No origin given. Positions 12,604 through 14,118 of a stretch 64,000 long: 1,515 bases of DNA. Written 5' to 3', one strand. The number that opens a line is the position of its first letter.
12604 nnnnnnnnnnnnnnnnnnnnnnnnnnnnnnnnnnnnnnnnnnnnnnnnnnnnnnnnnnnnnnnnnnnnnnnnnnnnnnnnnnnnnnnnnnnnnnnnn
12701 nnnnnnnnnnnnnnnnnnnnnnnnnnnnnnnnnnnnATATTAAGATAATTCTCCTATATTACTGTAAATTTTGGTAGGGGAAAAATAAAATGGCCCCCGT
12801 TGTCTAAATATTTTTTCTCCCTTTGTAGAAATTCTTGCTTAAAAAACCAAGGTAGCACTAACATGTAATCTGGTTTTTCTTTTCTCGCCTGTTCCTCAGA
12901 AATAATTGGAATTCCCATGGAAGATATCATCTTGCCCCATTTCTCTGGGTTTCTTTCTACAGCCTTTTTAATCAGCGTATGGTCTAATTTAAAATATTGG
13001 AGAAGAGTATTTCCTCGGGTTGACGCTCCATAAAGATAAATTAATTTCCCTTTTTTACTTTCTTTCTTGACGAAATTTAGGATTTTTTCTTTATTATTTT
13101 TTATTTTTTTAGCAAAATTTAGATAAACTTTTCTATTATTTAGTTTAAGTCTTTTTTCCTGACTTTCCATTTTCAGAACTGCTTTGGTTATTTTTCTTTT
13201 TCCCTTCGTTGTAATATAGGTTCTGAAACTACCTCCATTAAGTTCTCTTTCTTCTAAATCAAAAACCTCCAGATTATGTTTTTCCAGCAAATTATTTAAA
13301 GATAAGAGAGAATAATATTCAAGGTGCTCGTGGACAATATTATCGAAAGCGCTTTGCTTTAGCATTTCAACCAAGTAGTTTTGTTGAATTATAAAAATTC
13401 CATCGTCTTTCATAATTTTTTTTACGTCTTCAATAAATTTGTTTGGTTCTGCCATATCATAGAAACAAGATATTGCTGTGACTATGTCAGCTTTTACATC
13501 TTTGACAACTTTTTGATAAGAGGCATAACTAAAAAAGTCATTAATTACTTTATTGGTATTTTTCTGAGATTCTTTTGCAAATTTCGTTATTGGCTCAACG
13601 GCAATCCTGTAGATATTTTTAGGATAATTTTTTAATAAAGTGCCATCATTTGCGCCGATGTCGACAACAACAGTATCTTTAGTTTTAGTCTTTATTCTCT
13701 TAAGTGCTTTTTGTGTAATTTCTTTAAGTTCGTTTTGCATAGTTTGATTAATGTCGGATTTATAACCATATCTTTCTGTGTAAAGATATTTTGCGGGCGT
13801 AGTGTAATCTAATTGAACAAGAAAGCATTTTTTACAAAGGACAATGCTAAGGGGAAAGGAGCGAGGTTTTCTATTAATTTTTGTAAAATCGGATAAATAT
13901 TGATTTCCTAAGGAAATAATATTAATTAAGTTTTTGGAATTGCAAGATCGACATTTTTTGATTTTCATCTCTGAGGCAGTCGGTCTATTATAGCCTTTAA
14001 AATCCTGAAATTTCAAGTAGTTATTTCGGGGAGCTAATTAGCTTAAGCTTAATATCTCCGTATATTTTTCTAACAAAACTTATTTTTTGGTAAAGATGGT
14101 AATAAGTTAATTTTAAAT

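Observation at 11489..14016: Tandem zinc-ribbon NDP-hexose C-methyltransferase paralogs with extreme AT content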

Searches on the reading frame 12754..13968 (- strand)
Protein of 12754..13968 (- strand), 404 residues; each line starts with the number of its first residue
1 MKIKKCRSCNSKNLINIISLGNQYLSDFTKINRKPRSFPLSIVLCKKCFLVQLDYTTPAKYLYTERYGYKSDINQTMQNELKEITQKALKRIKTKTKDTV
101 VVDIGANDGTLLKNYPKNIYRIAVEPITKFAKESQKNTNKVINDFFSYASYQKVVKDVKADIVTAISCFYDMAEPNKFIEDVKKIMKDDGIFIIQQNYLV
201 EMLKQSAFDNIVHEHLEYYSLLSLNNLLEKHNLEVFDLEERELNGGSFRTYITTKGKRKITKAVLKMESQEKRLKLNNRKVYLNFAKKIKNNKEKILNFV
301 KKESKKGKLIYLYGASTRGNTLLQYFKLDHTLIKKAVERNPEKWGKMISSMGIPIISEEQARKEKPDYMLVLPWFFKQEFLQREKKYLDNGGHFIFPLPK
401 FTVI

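Call 6: search_protein_families(library=pfam, proteins=[window:12754-13968:-], max_evalue=0.01)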
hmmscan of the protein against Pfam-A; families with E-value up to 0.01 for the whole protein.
window:12754-13968:- (404 aa): 6 families
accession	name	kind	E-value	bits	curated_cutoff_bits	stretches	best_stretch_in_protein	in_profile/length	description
PF08484.17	Methyltransf_14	-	1.6e-48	164.9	23.5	1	243-399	2-160/160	C-methyltransferase C-terminal domain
PF13489.12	Methyltransf_23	-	1.2e-12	48.3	27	1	76-235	4-161/164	Methyltransferase domain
PF08421.16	Methyltransf_13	-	2.3e-12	47.3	31.3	1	6-63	1-62/62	Putative zinc binding domain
PF08241.18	Methyltransf_11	-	2.5e-05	25.3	21.2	1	102-194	1-95/95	Methyltransferase domain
PF13847.12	Methyltransf_31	-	0.0001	22.4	27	1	143-219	55-129/145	Methyltransferase domain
PF08242.18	Methyltransf_12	-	0.00029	21.9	30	1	102-192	1-98/98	Methyltransferase domain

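Call 7: search_protein_families(library=ncbifam, proteins=[window:12754-13968:-], max_evalue=0.01)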
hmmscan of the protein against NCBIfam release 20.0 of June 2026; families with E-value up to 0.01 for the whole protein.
window:12754-13968:- (404 aa): 4 families
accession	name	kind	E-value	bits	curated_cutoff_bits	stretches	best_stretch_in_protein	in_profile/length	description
TIGR02072.1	BioC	equivalog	1.8e-05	24.7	184.95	1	67-242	9-180/244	malonyl-ACP O-methyltransferase BioC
NF045667.1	MTase_DVU1556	equivalog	0.00085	18.8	155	1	83-240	9-167/213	DVU_1556 family methyltransferase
TIGR01983.1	UbiG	equivalog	0.0014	18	102.95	1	82-194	34-151/228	bifunctional 2-polyprenyl-6-hydroxyphenol methylase/3-demethylubiquinol 3-O-methyltransferase UbiG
TIGR04345.1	ovoA_Cterm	equivalog_domain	0.0079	15.7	170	0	161-228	136-206/242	putative 4-mercaptohistidine N1-methyltransferase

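Call 13: search_solved_structures(query=window:12754-13968:-, max_evalue=0.001, show_alignments=1)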
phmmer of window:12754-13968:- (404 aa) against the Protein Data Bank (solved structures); distinct sequences matched with E-value up to 0.001: 10.
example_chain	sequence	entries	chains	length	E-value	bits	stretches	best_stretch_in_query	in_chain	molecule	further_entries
4rv9_A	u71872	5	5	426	5.4e-46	160.3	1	4-403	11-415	D-mycarose 3-C-methyltransferase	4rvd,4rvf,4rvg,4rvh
4e2w_A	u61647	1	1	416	6.5e-38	133.7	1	6-400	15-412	TcaB9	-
3ndi_A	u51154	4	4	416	1.2e-37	132.9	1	6-400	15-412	Methyltransferase | TcaB9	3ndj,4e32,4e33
4e2x_A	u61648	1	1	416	1.2e-37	132.9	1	6-400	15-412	TcaB9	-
4e30_A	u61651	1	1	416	1.7e-37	132.4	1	6-400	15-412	TcaB9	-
4e2y_A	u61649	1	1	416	3.1e-37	131.5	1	6-400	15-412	TcaB9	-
4e31_A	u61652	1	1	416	4.3e-37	131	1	6-400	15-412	TcaB9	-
5t64_A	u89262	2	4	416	6.8e-37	130.4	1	5-403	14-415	Sugar 3-C-methyl transferase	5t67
4e2z_A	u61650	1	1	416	1.1e-36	129.7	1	6-400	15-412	TcaB9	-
5t6b_A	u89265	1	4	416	2.9e-35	125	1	5-400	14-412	Sugar 3-C-methyl transferase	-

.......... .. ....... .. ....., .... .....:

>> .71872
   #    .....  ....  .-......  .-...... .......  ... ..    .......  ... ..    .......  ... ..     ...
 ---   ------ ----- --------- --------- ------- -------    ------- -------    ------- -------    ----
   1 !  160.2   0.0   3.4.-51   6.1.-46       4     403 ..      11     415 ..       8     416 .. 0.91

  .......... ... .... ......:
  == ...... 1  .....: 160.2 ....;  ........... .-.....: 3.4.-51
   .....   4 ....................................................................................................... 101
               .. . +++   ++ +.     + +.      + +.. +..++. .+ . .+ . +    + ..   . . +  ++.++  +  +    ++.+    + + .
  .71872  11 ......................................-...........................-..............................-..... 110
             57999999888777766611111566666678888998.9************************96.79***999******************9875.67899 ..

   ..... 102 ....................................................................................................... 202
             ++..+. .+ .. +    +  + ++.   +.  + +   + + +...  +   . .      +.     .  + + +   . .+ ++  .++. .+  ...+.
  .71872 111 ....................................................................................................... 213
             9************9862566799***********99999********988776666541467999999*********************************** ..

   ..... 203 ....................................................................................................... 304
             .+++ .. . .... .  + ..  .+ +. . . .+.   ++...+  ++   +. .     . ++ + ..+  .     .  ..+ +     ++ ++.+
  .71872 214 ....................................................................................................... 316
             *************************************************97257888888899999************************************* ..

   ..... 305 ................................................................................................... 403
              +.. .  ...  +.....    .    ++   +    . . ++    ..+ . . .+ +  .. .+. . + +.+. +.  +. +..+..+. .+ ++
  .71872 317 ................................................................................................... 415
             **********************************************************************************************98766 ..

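Call 16: find_homologous_proteins(query=window:12754-13968:-, max_evalue=1e-10)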
Query window:12754-13968:- (404 aa): 5032 proteins with E <= 1e-10 among 8000 candidates; the best 120 are listed.
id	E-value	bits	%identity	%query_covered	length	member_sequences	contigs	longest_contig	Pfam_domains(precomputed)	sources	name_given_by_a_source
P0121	3.1e-263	890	100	100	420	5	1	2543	PF13489.13,PF08421.17,PF08484.18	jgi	-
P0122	4.5e-220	748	82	100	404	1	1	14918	PF13847.13,PF13489.13,PF08421.17,PF08484.18,PF08241.19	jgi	jgi:NDP-4-keto-2,6-dideoxyhexose 3-C-methyltransferase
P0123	8.2e-218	741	83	100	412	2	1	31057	PF13489.13,PF08421.17,PF08484.18,PF08241.19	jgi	jgi:SAM-dependent methyltransferase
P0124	2.8e-217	739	81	100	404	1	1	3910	PF13489.13,PF08421.17,PF08484.18,PF08241.19,PF08242.19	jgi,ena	-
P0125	4.3e-217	738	83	100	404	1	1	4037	PF13489.13,PF08421.17,PF08484.18,PF08241.19,PF08242.19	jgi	jgi:NDP-4-keto-2,6-dideoxyhexose 3-C-methyltransferase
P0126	7.7e-217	738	81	100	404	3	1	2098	PF13489.13,PF08421.17,PF08484.18,PF08241.19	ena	-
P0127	9.2e-216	734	80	100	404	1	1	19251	PF13489.13,PF08421.17,PF08484.18,PF08241.19,PF08242.19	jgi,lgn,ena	-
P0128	4.3e-214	728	79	100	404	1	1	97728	PF13847.13,PF13489.13,PF08421.17,PF08484.18,PF08241.19,PF08242.19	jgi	jgi:SAM-dependent methyltransferase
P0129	9.6e-214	727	81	100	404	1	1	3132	PF13489.13,PF08421.17,PF08484.18,PF08241.19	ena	-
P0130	9.9e-214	727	79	100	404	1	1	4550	PF13847.13,PF13489.13,PF08421.17,PF08484.18,PF08241.19,PF08242.19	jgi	jgi:NDP-4-keto-2,6-dideoxyhexose 3-C-methyltransferase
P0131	5.0e-213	725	80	100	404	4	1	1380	PF13847.13,PF13489.13,PF08421.17,PF08484.18,PF08241.19,PF08242.19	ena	-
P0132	5.2e-213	725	79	100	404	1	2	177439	PF13847.13,PF13489.13,PF08421.17,PF08484.18,PF08241.19,PF08242.19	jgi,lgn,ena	jgi:SAM-dependent methyltransferase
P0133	5.4e-213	725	80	100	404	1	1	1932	PF13489.13,PF08421.17,PF08484.18,PF08241.19,PF08242.19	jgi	jgi:SAM-dependent methyltransferase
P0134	1.0e-212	724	78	100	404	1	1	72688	PF13489.13,PF08421.17,PF08484.18,PF08241.19,PF08242.19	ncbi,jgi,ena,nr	ncbi:MAG TPA: class I SAM-dependent methyltransferase [Patescibacteria group bacterium]|nr:class I S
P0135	1.1e-212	724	79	100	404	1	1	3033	PF13847.13,PF13489.13,PF08421.17,PF08484.18,PF08241.19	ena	-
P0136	1.4e-212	724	80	100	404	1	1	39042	PF13489.13,PF08421.17,PF08484.18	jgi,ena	-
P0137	1.3e-211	720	78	100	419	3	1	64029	PF13489.13,PF08421.17,PF08484.18,PF08241.19,PF08242.19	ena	-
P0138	9.3e-210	714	78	100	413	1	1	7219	PF13489.13,PF08421.17,PF08484.18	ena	-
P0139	1.7e-209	713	79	100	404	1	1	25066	PF13489.13,PF08421.17,PF08484.18,PF08241.19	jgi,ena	-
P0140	5.4e-209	712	79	100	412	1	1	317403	PF13489.13,PF08421.17,PF08484.18,PF08241.19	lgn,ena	-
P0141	7.8e-209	711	78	100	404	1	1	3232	PF13489.13,PF08421.17,PF08484.18,PF08241.19,PF08242.19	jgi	jgi:NDP-4-keto-2,6-dideoxyhexose 3-C-methyltransferase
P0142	2.2e-208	710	78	100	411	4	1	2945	PF13489.13,PF08421.17,PF08484.18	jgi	-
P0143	5.5e-208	708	77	100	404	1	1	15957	PF13489.13,PF08421.17,PF08484.18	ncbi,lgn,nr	ncbi:MAG: class I SAM-dependent methyltransferase [Patescibacteria group bacterium]|nr:class I SAM-d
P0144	6.6e-208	708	78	100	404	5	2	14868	PF13489.13,PF08421.17,PF08484.18,PF08241.19,PF08242.19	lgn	-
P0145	1.6e-207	707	77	100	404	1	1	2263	PF13489.13,PF08421.17,PF08484.18,PF08241.19,PF08242.19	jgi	jgi:NDP-4-keto-2,6-dideoxyhexose 3-C-methyltransferase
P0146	2.3e-207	706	77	100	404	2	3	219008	PF13489.13,PF08421.17,PF08484.18,PF08241.19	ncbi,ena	-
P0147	2.3e-207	706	77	100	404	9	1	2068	PF13489.13,PF08421.17,PF08484.18,PF08241.19,PF08242.19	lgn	-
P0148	2.4e-207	706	78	100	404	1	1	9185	PF13489.13,PF08421.17,PF08484.18,PF08241.19,PF08242.19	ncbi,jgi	-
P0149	5.3e-207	705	78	100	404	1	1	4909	PF13489.13,PF08421.17,PF08484.18,PF08241.19,PF08242.19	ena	-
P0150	2.0e-206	703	77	100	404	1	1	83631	PF13489.13,PF08421.17,PF08484.18,PF08241.19,PF08242.19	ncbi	-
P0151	4.3e-206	702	76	100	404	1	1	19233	PF13489.13,PF08421.17,PF08484.18,PF08241.19,PF08242.19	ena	-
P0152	8.1e-206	701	77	100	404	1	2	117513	PF13489.13,PF08421.17,PF08484.18,PF08241.19,PF08242.19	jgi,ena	-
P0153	6.0e-205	698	77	100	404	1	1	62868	PF13489.13,PF08421.17,PF08484.18,PF08241.19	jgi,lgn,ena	-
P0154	7.4e-205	698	77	100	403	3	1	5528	PF13489.13,PF08421.17,PF08484.18,PF08241.19,PF08242.19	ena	-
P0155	9.2e-205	698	78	100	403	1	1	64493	PF13489.13,PF08421.17,PF08484.18,PF08242.19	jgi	jgi:NDP-4-keto-2,6-dideoxyhexose 3-C-methyltransferase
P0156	1.2e-204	697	77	100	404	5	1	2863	PF13489.13,PF08421.17,PF08484.18,PF08241.19,PF08242.19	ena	-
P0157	1.4e-204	697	77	100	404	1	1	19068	PF13489.13,PF08421.17,PF08484.18,PF08241.19,PF08242.19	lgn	-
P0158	4.3e-204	696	75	100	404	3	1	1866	PF13489.13,PF08421.17,PF08484.18,PF08241.19,PF08242.19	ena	-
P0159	4.9e-204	695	75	100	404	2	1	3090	PF13489.13,PF08421.17,PF08484.18,PF08241.19,PF08242.19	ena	-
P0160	1.1e-203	694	76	100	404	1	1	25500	PF13489.13,PF08421.17,PF08484.18,PF08241.19,PF08242.19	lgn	-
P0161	3.1e-203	693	75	100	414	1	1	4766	PF13489.13,PF08421.17,PF08484.18,PF08241.19,PF08242.19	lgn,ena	-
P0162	7.9e-203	691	77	100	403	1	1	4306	PF13489.13,PF08421.17,PF08484.18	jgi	jgi:SAM-dependent methyltransferase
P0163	1.1e-202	691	77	100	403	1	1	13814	PF13489.13,PF08421.17,PF08484.18,PF08241.19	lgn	-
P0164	1.5e-202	690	77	100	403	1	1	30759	PF13489.13,PF08421.17,PF08484.18,PF08241.19,PF08242.19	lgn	-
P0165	1.8e-202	690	74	100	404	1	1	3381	PF13489.13,PF08421.17,PF08484.18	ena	-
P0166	2.6e-202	690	75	100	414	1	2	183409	PF13489.13,PF08421.17,PF08484.18,PF08242.19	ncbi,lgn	-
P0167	3.6e-202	689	84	92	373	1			PF13489.13,PF08421.17,PF08484.18,PF08241.19,PF08242.19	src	-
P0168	5.1e-202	689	76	100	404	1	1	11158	PF13489.13,PF08421.17,PF08484.18,PF08241.19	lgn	-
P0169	6.0e-202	689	75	100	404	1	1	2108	PF13489.13,PF08421.17,PF08484.18,PF08241.19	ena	-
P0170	9.5e-202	688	75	100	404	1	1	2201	PF13489.13,PF08421.17,PF08484.18,PF08241.19,PF08242.19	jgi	jgi:NDP-4-keto-2,6-dideoxyhexose 3-C-methyltransferase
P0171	1.6e-201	687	76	100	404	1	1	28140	PF13489.13,PF08421.17,PF08484.18,PF08241.19,PF08242.19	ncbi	-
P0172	1.8e-201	687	85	90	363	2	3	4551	PF13489.13,PF08484.18,PF08241.19,PF08242.19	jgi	jgi:SAM-dependent methyltransferase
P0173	2.3e-201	687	78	95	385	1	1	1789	PF13847.13,PF13489.13,PF08421.17,PF08484.18,PF08241.19,PF08242.19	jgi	jgi:SAM-dependent methyltransferase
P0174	3.1e-201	686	75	100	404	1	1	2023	PF13489.13,PF08421.17,PF08484.18,PF08241.19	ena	-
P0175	4.9e-201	686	74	100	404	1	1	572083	PF13489.13,PF08421.17,PF08484.18,PF08241.19,PF08242.19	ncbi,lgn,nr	ncbi:methyltransferase domain-containing protein [Patescibacteria group bacterium]|nr:methyltransfer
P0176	1.6e-200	684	75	100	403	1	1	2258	PF13489.13,PF08421.17,PF08484.18,PF08241.19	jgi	jgi:SAM-dependent methyltransferase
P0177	2.7e-200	683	75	100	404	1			PF13489.13,PF08421.17,PF08484.18,PF08241.19,PF08242.19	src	-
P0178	2.7e-199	680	75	100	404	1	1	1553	PF13489.13,PF08421.17,PF08484.18,PF08241.19,PF08242.19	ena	-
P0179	3.1e-199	680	75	100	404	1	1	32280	PF13489.13,PF08421.17,PF08484.18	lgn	-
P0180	2.2e-198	677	73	100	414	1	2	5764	PF13489.13,PF08421.17,PF08484.18,PF08241.19,PF08242.19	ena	-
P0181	3.7e-198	676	75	100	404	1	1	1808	PF13489.13,PF08421.17,PF08484.18,PF08241.19,PF08242.19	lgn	-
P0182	1.1e-197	674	83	92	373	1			PF13489.13,PF08421.17,PF08484.18,PF08241.19,PF08242.19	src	-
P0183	4.3e-197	673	74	100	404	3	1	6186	PF13489.13,PF08421.17,PF08484.18,PF08241.19,PF08242.19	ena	-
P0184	7.0e-197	672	74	100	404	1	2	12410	PF13489.13,PF08421.17,PF08484.18,PF08241.19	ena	-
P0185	3.5e-196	670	72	100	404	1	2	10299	PF13847.13,PF13489.13,PF08421.17,PF08484.18,PF08242.19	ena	-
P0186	7.0e-196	669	75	100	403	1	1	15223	PF13489.13,PF08421.17,PF08484.18,PF08241.19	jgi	-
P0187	1.5e-195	667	72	100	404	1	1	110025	PF13489.13,PF08421.17,PF08484.18,PF08241.19,PF08242.19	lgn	-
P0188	1.8e-195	667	73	100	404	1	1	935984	PF13489.13,PF08421.17,PF08484.18,PF08241.19,PF08242.19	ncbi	-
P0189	1.9e-195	667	74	100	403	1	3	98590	PF13489.13,PF08421.17,PF08484.18,PF08241.19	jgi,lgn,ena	jgi:SAM-dependent methyltransferase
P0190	2.6e-195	667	74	100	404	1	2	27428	PF13489.13,PF08421.17,PF08484.18,PF08241.19,PF08242.19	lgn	-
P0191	3.4e-195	666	74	100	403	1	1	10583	PF13489.13,PF08421.17,PF08484.18,PF08241.19,PF08242.19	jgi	jgi:NDP-4-keto-2,6-dideoxyhexose 3-C-methyltransferase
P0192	6.5e-195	665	73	100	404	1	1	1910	PF13489.13,PF08421.17,PF08484.18,PF08241.19,PF08242.19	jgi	jgi:NDP-4-keto-2,6-dideoxyhexose 3-C-methyltransferase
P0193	2.3e-194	664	73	100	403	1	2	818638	PF13489.13,PF08421.17,PF08484.18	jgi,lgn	jgi:SAM-dependent methyltransferase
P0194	3.5e-194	663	73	100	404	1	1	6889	PF13489.13,PF08421.17,PF08484.18,PF08242.19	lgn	-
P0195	6.6e-194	662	73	100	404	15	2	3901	PF13489.13,PF08421.17,PF08484.18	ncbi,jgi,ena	-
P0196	1.7e-193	661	73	100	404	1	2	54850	PF13489.13,PF08421.17,PF08484.18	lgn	-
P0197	1.9e-193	661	72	100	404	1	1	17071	PF13489.13,PF08421.17,PF08484.18,PF08241.19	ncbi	-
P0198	3.4e-193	660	73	100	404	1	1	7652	PF13489.13,PF08421.17,PF08484.18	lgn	-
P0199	3.7e-193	660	71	100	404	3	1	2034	PF13489.13,PF08421.17,PF08484.18,PF08241.19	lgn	-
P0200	4.7e-193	659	72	100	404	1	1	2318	PF13489.13,PF08421.17,PF08484.18,PF08241.19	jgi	-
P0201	5.2e-193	659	75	100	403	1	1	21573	PF13489.13,PF08421.17,PF08484.18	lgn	-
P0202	5.4e-193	659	72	100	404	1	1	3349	PF13489.13,PF08421.17,PF08484.18,PF08241.19,PF08242.19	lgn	-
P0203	5.6e-193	659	73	100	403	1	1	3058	PF13489.13,PF08421.17,PF08484.18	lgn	-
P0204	9.4e-193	658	73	100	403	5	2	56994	PF13489.13,PF08421.17,PF08484.18,PF08241.19,PF08242.19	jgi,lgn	-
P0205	1.5e-192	658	72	100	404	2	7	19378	PF13489.13,PF08421.17,PF08484.18,PF08241.19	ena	-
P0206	4.3e-192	656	73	100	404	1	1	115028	PF13489.13,PF08421.17,PF08484.18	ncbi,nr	ncbi:MAG: methyltransferase domain-containing protein [Candidatus Levybacteria bacterium]|nr:methylt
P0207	6.3e-192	656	73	100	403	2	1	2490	PF13489.13,PF08421.17,PF08484.18,PF08241.19,PF08242.19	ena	-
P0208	6.6e-192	655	81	90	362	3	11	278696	PF13489.13,PF08484.18,PF08241.19,PF08242.19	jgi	jgi:NDP-4-keto-2,6-dideoxyhexose 3-C-methyltransferase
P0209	6.9e-192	655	73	100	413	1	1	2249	PF13847.13,PF13489.13,PF08421.17,PF08484.18,PF08241.19,PF08242.19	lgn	-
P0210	1.4e-191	654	72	100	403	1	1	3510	PF13489.13,PF08421.17,PF08484.18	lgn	-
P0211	1.5e-191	654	73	100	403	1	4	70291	PF13489.13,PF08421.17,PF08484.18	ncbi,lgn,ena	-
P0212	1.8e-191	654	73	100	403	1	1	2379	PF13489.13,PF08421.17,PF08484.18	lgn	-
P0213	2.3e-191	654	73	100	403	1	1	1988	PF13489.13,PF08421.17,PF08484.18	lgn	-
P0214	4.3e-191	653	73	100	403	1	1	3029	PF13489.13,PF08421.17,PF08484.18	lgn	-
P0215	5.6e-191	652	72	100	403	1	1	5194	PF13489.13,PF08421.17,PF08484.18,PF08241.19,PF08242.19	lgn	-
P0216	6.0e-191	652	74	100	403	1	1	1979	PF13489.13,PF08421.17,PF08484.18,PF08241.19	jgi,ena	-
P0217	6.6e-191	652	72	100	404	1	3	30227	PF13489.13,PF08421.17,PF08484.18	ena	-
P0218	7.8e-191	652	73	100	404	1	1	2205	PF13489.13,PF08421.17,PF08484.18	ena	-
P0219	9.6e-191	652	73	100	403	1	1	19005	PF13489.13,PF08421.17,PF08484.18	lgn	-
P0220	1.2e-190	651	73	100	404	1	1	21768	PF13489.13,PF08421.17,PF08484.18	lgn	-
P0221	1.5e-190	651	72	100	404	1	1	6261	PF13489.13,PF08421.17,PF08484.18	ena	-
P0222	1.7e-190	651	72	100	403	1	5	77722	PF13489.13,PF08421.17,PF08484.18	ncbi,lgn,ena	ncbi:MAG: class I SAM-dependent methyltransferase [Patescibacteria group bacterium]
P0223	4.8e-190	649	72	100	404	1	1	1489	PF13489.13,PF08421.17,PF08484.18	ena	-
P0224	8.4e-190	649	72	100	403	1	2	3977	PF13489.13,PF08421.17,PF08484.18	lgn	-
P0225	9.8e-190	648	69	100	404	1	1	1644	PF13489.13,PF08421.17,PF08484.18,PF08241.19,PF08242.19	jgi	jgi:NDP-4-keto-2,6-dideoxyhexose 3-C-methyltransferase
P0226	1.2e-189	648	71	100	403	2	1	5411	PF13489.13,PF08421.17,PF08484.18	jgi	jgi:SAM-dependent methyltransferase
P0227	1.5e-189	648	72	100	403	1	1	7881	PF13489.13,PF08421.17,PF08484.18,PF08241.19,PF08242.19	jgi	jgi:SAM-dependent methyltransferase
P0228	1.8e-189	647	73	100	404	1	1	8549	PF13489.13,PF08421.17,PF08484.18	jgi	-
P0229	2.1e-189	647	72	100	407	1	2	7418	PF13489.13,PF08421.17,PF08484.18,PF08241.19,PF08242.19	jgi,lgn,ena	-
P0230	3.8e-189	646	70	100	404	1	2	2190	PF13489.13,PF08421.17,PF08484.18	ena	-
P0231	3.8e-189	646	71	100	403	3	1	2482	PF13489.13,PF08421.17,PF08484.18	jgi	-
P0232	1.3e-187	641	70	100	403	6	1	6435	PF13489.13,PF08421.17,PF08484.18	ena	-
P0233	1.5e-187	641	79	91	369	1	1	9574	PF13489.13,PF08421.17,PF08484.18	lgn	-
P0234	2.7e-187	640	71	100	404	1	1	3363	PF13847.13,PF13489.13,PF08421.17,PF08484.18,PF08241.19,PF08242.19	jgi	jgi:SAM-dependent methyltransferase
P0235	1.9e-186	638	70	100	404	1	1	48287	PF13489.13,PF08421.17,PF08484.18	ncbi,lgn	-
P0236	3.3e-186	637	72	100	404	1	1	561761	PF13489.13,PF08421.17,PF08484.18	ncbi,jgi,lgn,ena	-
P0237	2.1e-185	634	71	100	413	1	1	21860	PF13489.13,PF08421.17,PF08484.18,PF08242.19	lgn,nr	nr:methyltransferase domain-containing protein [Candidatus Levybacteria bacterium]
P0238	2.8e-185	634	69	100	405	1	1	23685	PF13489.13,PF08421.17,PF08484.18,PF08242.19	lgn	-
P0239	5.6e-185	633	71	100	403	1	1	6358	PF13489.13,PF08421.17,PF08484.18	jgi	jgi:NDP-4-keto-2,6-dideoxyhexose 3-C-methyltransferase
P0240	9.9e-185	632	71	100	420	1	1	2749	PF13489.13,PF08421.17,PF08484.18,PF08241.19,PF08242.19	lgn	-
